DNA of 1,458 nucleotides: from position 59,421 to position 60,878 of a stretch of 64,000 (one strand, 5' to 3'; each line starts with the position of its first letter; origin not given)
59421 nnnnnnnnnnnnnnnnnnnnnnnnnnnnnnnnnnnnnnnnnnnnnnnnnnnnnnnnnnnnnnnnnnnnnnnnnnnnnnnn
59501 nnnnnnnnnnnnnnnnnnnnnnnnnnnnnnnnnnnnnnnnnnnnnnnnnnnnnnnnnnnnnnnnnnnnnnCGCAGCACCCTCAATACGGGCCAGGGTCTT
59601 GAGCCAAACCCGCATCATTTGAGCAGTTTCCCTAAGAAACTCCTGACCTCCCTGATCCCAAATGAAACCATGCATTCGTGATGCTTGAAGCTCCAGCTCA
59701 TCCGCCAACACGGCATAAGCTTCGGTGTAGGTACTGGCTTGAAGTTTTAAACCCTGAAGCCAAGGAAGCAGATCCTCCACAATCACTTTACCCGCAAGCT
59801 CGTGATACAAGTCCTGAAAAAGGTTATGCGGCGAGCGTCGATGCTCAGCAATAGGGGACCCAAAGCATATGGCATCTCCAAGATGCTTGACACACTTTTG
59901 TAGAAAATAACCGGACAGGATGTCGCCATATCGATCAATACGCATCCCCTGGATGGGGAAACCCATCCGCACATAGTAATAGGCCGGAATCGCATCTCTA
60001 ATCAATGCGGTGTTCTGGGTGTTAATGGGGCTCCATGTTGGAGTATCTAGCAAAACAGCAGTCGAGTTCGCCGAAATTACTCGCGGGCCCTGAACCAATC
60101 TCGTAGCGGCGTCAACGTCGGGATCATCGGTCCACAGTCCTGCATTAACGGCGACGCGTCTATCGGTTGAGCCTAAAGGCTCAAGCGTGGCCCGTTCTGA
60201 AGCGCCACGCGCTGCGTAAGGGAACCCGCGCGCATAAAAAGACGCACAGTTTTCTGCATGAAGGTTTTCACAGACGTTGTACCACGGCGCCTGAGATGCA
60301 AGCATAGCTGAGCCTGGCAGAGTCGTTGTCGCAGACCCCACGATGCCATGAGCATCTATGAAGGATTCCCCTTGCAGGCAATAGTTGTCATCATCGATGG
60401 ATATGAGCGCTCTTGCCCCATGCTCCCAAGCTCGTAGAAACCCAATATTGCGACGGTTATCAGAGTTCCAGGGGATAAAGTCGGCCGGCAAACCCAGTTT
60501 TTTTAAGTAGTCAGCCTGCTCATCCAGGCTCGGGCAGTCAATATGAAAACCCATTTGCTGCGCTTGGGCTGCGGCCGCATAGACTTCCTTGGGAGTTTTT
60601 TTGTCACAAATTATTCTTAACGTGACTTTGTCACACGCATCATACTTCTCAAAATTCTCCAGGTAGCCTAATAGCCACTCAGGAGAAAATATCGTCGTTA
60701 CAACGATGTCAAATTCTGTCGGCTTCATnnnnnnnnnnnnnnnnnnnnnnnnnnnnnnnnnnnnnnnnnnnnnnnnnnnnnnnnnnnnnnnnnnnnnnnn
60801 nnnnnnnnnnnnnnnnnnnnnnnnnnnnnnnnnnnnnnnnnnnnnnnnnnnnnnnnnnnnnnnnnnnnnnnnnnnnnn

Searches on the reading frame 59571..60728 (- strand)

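Call 51: search_protein_families(library=pfam, proteins=[window:59571-60728:-], max_evalue=0.0001)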
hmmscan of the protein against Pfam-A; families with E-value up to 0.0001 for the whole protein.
window:59571-60728:- (386 aa): 1 family
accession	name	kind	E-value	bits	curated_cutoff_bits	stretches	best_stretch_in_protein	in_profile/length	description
PF03214.19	RGP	-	7.9e-11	42.2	23.8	1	4-343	4-310/342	Reversibly glycosylated polypeptide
